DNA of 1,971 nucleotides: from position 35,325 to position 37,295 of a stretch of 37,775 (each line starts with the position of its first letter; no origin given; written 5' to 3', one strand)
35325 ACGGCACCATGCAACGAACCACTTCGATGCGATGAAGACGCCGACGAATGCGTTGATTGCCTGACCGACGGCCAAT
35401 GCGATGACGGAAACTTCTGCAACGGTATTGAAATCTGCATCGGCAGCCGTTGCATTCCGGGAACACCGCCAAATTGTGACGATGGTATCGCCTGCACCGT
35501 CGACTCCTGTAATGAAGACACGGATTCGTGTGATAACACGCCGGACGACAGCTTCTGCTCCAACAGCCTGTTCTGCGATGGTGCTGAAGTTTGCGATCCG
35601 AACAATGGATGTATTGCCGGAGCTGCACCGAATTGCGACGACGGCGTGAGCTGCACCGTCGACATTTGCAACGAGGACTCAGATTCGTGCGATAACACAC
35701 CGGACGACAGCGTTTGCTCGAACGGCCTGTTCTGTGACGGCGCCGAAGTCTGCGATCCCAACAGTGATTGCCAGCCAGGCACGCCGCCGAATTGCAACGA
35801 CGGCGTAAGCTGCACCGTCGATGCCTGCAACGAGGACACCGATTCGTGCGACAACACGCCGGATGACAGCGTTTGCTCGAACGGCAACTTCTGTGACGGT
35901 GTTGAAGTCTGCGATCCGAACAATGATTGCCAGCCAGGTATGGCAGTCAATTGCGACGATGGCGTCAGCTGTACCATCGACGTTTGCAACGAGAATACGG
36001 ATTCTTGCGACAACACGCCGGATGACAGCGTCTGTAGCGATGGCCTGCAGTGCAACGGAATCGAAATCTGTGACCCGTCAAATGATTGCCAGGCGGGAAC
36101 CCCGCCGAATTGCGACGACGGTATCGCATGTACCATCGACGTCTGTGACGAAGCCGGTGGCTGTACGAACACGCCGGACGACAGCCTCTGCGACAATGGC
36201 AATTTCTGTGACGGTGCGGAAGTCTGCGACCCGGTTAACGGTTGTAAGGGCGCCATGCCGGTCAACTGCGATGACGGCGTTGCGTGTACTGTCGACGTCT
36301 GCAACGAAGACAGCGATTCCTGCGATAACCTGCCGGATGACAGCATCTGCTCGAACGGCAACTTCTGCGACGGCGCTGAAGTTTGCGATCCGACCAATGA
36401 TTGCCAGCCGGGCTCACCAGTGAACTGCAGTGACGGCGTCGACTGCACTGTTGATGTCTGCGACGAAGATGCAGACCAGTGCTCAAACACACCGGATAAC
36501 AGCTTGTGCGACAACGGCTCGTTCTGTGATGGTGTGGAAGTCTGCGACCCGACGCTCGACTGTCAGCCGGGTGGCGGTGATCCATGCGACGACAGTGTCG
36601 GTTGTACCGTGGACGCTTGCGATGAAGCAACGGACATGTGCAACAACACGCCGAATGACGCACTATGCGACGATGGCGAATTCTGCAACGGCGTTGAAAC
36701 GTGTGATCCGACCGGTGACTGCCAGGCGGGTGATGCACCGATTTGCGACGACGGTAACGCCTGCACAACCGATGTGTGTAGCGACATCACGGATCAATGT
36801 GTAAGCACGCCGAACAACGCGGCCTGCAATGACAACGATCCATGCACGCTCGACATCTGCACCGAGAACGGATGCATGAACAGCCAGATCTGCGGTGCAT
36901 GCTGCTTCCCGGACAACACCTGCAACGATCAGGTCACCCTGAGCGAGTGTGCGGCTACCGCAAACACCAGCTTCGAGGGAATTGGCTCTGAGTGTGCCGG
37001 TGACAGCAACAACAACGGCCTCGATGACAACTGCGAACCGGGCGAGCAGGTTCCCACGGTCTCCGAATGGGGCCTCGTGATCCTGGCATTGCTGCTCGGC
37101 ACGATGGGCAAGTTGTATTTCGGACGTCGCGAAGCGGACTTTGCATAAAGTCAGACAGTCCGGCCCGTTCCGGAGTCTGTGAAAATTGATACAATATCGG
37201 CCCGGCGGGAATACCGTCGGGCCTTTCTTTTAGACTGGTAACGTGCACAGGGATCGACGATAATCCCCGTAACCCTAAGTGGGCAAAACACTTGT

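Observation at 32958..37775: One-cargo / one-sortase module: a 1396-aa IPTL-CTERM protein of about 20 eight-cysteine modules next to an exosortase-like gene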

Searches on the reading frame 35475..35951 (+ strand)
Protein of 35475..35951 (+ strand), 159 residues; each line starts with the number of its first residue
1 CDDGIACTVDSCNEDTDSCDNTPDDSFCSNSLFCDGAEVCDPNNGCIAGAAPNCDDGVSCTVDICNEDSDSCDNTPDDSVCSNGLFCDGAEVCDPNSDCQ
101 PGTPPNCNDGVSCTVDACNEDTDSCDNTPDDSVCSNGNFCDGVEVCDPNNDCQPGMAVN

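Call 56: find_homologous_proteins(query=window:35475-35951:+, max_evalue=1e-10)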
Query window:35475-35951:+ (159 aa): 61 proteins with E <= 1e-10 among 165 candidates.
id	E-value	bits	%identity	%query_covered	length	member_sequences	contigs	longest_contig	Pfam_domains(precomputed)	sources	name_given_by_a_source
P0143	2.0e-74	267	66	98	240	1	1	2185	-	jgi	jgi:hypothetical protein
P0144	1.2e-67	245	54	97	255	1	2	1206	-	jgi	-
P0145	8.1e-67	242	62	100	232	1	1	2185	-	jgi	jgi:hypothetical protein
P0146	2.3e-63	231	58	100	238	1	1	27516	PF00526.24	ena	-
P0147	1.4e-58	216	54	95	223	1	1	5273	PF00526.24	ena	-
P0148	2.6e-54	202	44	99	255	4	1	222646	PF00526.24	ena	-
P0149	6.5e-52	194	61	82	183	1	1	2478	-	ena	-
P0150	2.4e-48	182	55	92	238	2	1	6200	-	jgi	jgi:hypothetical protein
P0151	1.6e-45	173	45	96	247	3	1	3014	PF00526.24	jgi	jgi:hypothetical protein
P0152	3.4e-44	169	54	99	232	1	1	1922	-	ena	-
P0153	2.1e-40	156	53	93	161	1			PF00526.24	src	-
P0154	7.8e-39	151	52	75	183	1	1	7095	-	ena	-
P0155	3.7e-38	149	75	65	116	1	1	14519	-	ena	-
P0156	1.3e-34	137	53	82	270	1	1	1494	-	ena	-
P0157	6.4e-34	135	62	79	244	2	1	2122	-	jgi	jgi:hypothetical protein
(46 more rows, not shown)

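Call 60: search_protein_families(library=pfam, proteins=[P0143, P0148], max_evalue=0.1)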
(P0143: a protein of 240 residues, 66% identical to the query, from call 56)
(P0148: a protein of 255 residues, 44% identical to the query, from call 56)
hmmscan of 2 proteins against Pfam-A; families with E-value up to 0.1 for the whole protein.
P0143 (240 aa): 0 families

P0148 (255 aa): 1 family
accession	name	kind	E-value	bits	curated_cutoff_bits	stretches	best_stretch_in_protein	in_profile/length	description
PF00526.23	Dicty_CTDC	-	2.8e-08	33.8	27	1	127-150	1-24/24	Dictyostelium (slime mold) repeat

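Call 69: predict_structure(alignment_id=A5)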
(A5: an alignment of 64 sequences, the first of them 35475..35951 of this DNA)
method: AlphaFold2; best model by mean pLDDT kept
length: 159 residues; sequences in the alignment: 64
mean_pLDDT: 96.3   pTM: 0.72
mean pLDDT of the five models: 96.3, 95.5, 95.1, 94.8, 94.1
residues with pLDDT >= 90: 152; 70-90: 6; 50-70: 1; < 50: 0
segments of 3 or more residues with pLDDT < 50: none
pLDDT, mean of each block of 10 residues (from residue 1): 96 96 97 97 97 98 98 98 97 98 98 98 98 93 95 86
secondary structure, 60 per line:
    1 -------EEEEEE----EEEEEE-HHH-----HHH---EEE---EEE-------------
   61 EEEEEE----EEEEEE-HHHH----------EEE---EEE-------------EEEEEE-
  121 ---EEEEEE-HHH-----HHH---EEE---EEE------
elements in order: E8-13 E18-23 E39-41 E45-47 E61-66 E71-76 H78-81 E92-94 E98-100 E114-119 E124-129 E145-147 E151-153

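Call 71: search_solved_structures(query=window:35475-35951:+, max_evalue=1)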
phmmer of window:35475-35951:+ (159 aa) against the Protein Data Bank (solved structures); distinct sequences matched with E-value up to 1: 2.
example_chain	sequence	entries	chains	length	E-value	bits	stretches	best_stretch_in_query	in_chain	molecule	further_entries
2jmv_A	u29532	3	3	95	0.031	17.1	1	21-100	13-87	Scytovirin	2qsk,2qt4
6yw5_TT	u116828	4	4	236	0.35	13.7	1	89-138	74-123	Mito ribosomal protein S21 | bS21m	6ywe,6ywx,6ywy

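Call 72: fold_search(model_id=the predicted structure, library=pdb)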
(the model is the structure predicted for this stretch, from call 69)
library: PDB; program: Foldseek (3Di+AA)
matches with E <= 10: 13; with E <= 0.001: 1
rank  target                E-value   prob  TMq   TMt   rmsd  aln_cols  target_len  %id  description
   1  9gjb_H                5.6e-05  1.00  0.29  0.10  24.2       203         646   21  Entamoeba histolytica Gal/GalNAc lectin, mode 2 (released 2026-02-11)
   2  9gjc_H                1.3e-03  0.96  0.27  0.07  23.8       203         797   21  Entamoeba histolytica Gal/GalNAc lectin, mode 3 (released 2026-02-11)
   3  9gjf_H                2.6e-03  0.94  0.28  0.07  24.0       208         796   20  Entamoeba histolytica Gal/GalNAc lectin in presence of monoclonal antibody CP33-H/L-LA22, mode 3 (released 2026-02-11)
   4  9ged_A                2.8e+00  0.06  0.16  0.14  10.2        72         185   18  Entamoeba histolytica Gal/GalNAc lectin heavy chain residues 808-992 (released 2026-02-11)
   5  9gei_A                4.8e+00  0.06  0.16  0.16  10.1        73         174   15  Entamoeba histolytica Gal/GalNAc lectin heavy chain residues 808-992 in the presence of monoclonal antibody CP33-H/L-L (released 2026-02-11)
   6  9ged_B                4.8e+00  0.05  0.16  0.15  10.2        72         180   18  Entamoeba histolytica Gal/GalNAc lectin heavy chain residues 808-992 (released 2026-02-11)
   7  7z1z_D                7.8e+00  0.03  0.13  0.09  14.3        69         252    9  MVV strand transfer complex (STC) intasome in complex with LEDGF/p75 at 3.5 A resolution (released 2022-05-11)
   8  2ody_E                8.3e+00  0.02  0.12  0.14  15.3       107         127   14  Thrombin-bound boophilin displays a functional and accessible reactive-site loop (released 2008-01-22)
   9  3s8z_A                9.4e+00  0.03  0.10  0.04   6.8        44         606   18  Crystal structure of LRP6-E3E4 (released 2011-10-26)
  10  9ged_C                9.4e+00  0.03  0.16  0.15  10.2        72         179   18  Entamoeba histolytica Gal/GalNAc lectin heavy chain residues 808-992 (released 2026-02-11)
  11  8hhx_G                9.4e+00  0.01  0.12  0.09  18.6        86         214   15  SARS-CoV-2 Delta Spike in complex with FP-12A (released 2023-02-01)
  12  5lnl_F                9.4e+00  0.01  0.13  0.15  17.3       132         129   14  Crystal structure of Hsf 1608-1749 putative domain 1 (released 2017-02-15)
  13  7n17_A                1.0e+01  0.02  0.10  0.04   9.6        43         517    9  Structure of TAX-4_R421W apo open state (released 2022-03-16)

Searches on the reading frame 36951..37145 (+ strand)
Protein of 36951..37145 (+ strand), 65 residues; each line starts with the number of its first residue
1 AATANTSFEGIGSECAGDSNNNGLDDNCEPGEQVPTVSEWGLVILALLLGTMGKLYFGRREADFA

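Call 7: search_protein_families(library=ncbifam, proteins=[window:36951-37145:+], max_evalue=1)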
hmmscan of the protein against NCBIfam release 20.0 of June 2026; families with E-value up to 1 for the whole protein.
window:36951-37145:+ (65 aa): 2 families
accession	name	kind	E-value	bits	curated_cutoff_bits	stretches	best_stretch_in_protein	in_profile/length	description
TIGR04174.1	IPTL_CTERM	subfamily_domain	4.8e-07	29.9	20.5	1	34-53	1-20/27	IPTL-CTERM sorting domain-containing protein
NF033207.2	midcut_by_XrtH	subfamily_domain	0.00011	22.3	45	1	32-57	35-60/175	midcut-by-XrtH protein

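Call 64: search_protein_representatives(protein=window:36951-37145:+)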
Query: 65 residues. Proteins with E-value up to 0.001 (for the whole library): 405; up to 1e-10: 23; up to 1e-30: 1. The best 150 are listed.
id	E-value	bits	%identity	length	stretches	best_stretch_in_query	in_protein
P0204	3.9e-36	137.7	100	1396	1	1-65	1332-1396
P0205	5.5e-16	74.1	50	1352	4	15-61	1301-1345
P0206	4.0e-15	71.4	55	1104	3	15-60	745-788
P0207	6.0e-15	70.9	54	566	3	7-61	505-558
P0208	2.0e-14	69.2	60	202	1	7-61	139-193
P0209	4.4e-14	68.1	60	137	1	6-60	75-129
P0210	6.1e-14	67.7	56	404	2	9-63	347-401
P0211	7.2e-14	67.5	65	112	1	6-59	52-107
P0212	9.7e-14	67.0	61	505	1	6-61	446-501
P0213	1.1e-13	66.9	67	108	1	10-62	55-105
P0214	1.5e-13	66.4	61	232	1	6-61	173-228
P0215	2.1e-13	66.0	67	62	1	9-61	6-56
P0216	7.8e-13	64.2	59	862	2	14-63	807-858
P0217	1.5e-12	63.3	54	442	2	9-63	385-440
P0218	2.3e-12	62.7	50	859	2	7-52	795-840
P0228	1.5e-10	57.0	51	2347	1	4-60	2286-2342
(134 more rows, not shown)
